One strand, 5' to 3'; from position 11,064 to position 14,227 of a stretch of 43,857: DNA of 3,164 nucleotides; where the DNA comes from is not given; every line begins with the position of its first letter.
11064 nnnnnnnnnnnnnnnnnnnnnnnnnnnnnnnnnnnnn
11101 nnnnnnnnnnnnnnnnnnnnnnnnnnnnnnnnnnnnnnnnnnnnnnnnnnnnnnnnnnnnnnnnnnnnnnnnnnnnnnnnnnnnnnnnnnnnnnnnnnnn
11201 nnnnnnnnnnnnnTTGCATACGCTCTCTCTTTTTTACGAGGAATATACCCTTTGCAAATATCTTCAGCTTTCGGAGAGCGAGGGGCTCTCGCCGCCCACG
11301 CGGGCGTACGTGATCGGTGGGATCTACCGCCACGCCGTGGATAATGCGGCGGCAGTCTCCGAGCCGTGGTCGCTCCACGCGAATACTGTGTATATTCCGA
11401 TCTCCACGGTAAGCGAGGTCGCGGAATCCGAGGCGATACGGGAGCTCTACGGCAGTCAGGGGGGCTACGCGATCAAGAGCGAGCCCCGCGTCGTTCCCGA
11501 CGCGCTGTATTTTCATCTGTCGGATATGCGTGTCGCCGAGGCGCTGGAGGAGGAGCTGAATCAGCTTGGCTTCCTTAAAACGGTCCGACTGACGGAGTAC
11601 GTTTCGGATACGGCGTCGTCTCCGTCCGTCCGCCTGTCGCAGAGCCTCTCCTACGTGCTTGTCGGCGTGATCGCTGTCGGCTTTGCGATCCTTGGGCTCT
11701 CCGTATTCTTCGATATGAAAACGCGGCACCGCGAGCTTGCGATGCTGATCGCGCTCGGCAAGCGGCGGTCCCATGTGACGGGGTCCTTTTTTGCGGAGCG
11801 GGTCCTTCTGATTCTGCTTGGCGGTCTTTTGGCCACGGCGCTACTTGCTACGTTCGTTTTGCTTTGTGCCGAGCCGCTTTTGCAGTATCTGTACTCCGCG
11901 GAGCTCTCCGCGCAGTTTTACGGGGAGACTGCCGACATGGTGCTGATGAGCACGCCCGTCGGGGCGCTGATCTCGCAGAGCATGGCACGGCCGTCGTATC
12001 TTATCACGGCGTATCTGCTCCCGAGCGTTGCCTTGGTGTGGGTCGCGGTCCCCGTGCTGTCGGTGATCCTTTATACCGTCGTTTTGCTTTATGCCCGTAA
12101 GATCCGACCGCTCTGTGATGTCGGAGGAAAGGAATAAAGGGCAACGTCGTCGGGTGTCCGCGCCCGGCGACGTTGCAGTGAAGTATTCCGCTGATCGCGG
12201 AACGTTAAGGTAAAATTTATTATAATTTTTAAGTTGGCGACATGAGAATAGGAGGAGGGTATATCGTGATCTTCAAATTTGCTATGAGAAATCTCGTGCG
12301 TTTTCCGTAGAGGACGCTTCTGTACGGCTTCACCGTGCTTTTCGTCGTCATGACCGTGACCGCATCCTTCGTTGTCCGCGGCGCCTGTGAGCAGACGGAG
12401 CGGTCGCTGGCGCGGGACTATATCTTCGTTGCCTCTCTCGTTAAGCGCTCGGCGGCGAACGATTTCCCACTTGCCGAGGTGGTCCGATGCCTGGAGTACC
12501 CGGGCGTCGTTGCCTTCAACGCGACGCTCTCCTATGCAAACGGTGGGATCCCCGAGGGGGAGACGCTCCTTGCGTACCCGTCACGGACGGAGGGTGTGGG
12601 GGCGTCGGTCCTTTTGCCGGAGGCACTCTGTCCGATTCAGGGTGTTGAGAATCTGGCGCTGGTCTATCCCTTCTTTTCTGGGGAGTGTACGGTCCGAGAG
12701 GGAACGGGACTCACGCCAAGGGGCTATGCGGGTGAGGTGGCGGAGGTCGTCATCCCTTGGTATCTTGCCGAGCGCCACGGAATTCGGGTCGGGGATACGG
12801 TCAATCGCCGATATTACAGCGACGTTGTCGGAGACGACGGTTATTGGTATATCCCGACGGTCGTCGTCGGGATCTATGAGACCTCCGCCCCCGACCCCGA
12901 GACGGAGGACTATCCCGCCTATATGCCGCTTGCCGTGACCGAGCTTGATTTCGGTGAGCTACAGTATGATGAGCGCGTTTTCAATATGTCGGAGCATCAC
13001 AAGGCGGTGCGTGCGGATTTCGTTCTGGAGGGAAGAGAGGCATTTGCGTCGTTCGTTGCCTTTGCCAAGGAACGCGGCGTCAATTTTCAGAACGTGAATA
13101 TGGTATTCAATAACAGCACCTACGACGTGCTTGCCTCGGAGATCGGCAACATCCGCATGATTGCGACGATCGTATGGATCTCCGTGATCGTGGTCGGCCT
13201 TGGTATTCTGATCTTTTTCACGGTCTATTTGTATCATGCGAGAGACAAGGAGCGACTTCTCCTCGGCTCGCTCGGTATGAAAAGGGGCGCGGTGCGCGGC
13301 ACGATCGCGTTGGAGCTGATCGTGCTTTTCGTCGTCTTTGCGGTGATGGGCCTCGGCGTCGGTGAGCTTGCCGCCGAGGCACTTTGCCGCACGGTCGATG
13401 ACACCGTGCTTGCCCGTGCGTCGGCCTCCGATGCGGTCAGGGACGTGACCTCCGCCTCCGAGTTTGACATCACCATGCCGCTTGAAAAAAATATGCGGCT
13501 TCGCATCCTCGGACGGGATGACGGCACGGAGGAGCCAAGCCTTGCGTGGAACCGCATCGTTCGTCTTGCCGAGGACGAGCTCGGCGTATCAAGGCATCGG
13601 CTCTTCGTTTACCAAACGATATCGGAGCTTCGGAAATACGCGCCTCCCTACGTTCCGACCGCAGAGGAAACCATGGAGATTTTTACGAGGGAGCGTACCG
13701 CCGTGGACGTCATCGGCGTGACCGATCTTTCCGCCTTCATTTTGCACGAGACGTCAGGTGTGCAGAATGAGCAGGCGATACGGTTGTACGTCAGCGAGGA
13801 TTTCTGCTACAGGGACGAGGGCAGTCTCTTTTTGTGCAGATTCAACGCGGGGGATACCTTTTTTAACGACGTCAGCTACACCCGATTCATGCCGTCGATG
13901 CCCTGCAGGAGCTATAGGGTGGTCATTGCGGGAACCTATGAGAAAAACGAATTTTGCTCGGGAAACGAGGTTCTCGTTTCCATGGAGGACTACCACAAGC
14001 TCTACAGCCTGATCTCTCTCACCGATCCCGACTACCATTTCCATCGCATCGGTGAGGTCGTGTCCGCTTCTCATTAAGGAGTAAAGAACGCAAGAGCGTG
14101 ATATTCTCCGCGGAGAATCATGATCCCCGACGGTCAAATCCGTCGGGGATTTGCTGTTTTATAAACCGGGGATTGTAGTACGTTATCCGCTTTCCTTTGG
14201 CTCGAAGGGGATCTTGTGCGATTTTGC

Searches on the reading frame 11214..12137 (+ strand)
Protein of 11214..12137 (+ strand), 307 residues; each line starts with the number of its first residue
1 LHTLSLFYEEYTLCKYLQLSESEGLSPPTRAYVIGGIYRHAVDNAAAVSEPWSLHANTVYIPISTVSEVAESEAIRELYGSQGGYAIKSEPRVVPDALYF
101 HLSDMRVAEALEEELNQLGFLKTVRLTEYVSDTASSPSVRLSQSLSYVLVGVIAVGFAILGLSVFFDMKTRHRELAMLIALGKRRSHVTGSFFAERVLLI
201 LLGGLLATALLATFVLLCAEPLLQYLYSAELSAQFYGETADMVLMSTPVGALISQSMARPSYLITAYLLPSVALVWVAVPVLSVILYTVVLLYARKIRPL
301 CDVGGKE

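Call 36: search_protein_families(library=pfam, proteins=[window:11214-12137:+], max_evalue=0.00001)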
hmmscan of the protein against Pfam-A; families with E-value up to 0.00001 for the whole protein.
window:11214-12137:+ (307 aa): 1 family
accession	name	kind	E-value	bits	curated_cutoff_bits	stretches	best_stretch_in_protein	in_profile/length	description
PF02687.27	FtsX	-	2.3e-07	31.3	25.5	1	148-285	3-109/120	FtsX-like permease C-terminal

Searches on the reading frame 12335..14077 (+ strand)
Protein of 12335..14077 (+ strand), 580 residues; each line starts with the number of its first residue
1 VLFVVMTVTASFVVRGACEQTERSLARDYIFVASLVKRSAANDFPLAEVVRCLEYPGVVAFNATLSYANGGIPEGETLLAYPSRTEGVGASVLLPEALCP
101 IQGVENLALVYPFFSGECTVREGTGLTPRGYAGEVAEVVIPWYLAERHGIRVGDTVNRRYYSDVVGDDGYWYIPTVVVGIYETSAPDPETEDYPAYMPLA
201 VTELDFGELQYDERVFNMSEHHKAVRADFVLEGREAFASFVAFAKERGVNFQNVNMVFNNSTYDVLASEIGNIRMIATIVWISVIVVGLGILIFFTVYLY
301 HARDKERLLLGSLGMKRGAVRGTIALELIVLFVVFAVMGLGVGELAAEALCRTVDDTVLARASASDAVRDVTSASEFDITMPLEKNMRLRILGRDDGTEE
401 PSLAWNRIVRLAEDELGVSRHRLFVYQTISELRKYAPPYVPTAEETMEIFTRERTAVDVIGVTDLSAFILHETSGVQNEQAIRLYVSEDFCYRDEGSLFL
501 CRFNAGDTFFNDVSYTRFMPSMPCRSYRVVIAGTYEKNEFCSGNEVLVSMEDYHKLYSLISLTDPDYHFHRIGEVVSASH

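Call 36: search_protein_families(library=pfam, proteins=[window:12335-14077:+], max_evalue=0.00001)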
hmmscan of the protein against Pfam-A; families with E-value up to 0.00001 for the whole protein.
window:12335-14077:+ (580 aa): 1 family
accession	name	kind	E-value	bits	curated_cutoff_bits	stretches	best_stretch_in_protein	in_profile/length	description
PF02687.27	FtsX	-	2e-07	31.5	25.5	1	282-350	5-73/120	FtsX-like permease C-terminal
